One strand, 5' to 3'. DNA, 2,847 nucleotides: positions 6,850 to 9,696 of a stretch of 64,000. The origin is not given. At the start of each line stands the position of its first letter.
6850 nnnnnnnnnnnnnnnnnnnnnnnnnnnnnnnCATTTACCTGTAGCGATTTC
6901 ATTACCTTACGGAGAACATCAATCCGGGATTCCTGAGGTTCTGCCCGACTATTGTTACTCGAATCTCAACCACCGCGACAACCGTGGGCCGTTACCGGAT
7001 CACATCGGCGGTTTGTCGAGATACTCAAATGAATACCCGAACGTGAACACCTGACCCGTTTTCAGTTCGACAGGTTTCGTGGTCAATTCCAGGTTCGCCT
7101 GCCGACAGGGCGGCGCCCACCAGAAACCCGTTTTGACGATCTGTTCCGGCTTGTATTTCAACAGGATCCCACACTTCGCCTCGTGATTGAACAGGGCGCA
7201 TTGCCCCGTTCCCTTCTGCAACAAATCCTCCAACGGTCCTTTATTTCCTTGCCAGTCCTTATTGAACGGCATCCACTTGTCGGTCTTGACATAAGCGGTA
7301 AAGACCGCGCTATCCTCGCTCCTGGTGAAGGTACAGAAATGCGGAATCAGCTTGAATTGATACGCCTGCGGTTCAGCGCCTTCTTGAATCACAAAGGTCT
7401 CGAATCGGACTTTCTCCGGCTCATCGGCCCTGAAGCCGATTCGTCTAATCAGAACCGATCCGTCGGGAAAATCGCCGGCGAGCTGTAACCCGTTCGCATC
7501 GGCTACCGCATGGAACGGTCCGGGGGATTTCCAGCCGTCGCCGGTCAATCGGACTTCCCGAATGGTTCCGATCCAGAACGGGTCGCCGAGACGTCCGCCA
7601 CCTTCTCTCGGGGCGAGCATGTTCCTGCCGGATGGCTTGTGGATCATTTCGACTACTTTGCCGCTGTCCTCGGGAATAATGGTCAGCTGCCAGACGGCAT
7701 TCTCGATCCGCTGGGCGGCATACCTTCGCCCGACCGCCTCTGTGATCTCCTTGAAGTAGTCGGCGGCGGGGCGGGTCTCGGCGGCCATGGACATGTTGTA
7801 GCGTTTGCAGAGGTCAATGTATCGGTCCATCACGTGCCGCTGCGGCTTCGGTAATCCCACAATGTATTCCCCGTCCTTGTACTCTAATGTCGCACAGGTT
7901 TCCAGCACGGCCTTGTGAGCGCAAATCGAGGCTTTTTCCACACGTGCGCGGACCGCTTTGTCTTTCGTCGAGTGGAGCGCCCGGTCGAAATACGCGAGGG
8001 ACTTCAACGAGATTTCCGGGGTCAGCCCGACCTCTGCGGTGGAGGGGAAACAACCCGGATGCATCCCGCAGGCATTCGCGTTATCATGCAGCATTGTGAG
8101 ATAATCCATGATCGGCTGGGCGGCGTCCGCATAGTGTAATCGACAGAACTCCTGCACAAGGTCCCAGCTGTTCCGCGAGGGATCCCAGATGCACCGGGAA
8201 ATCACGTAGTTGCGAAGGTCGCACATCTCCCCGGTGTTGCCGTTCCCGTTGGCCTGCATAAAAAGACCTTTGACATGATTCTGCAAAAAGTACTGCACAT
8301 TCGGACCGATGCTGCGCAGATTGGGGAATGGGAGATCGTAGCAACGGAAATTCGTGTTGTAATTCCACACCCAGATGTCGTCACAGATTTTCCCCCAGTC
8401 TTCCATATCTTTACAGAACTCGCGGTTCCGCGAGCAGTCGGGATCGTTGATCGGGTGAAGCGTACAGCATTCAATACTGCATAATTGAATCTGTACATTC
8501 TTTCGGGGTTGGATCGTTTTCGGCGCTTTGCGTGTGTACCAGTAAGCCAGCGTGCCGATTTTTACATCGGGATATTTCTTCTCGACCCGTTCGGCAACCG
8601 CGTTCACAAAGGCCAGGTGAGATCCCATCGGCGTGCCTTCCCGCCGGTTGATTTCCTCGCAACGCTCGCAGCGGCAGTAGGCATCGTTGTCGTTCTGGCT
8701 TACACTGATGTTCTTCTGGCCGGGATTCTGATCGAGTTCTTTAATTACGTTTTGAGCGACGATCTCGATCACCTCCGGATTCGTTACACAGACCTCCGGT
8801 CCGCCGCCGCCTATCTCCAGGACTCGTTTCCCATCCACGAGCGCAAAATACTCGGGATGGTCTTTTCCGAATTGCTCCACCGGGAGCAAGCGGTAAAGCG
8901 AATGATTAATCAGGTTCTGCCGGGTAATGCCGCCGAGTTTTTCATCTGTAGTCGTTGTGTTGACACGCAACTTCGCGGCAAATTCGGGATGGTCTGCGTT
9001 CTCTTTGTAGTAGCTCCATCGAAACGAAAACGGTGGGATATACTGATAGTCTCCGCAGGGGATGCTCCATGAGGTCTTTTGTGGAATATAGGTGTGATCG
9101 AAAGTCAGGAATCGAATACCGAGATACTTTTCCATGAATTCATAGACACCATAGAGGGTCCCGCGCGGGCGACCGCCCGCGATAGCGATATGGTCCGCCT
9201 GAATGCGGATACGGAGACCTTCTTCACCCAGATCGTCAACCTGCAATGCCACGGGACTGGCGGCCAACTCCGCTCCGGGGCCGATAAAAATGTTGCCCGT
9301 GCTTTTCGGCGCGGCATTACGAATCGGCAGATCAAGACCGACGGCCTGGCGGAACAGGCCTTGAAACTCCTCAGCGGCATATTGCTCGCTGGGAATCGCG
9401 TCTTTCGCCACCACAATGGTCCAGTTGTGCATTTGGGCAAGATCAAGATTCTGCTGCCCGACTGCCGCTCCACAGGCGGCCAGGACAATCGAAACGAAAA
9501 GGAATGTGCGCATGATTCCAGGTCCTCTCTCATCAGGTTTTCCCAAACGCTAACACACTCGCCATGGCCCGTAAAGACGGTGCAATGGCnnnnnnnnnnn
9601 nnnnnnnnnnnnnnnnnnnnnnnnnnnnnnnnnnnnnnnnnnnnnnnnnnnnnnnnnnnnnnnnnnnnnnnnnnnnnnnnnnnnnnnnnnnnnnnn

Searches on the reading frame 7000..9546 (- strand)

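Call 60: search_protein_families(library=pfam, proteins=[window:7000-9546:-], max_evalue=0.0001)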
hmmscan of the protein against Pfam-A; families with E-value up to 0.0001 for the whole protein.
window:7000-9546:- (848 aa): 3 families
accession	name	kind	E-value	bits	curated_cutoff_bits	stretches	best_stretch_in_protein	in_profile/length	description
PF16126.11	DUF4838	-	2.6e-96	323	26.6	1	146-483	1-324/325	Domain of unknown function (DUF4838)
PF03648.19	Glyco_hydro_67N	-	1.2e-07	32.4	24.3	1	42-137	22-120/120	Glycosyl hydrolase family 67 N-terminus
PF02838.20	Glyco_hydro_20b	-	5.8e-07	30.7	26.1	1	42-134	24-101/124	Glycosyl hydrolase family 20, domain 2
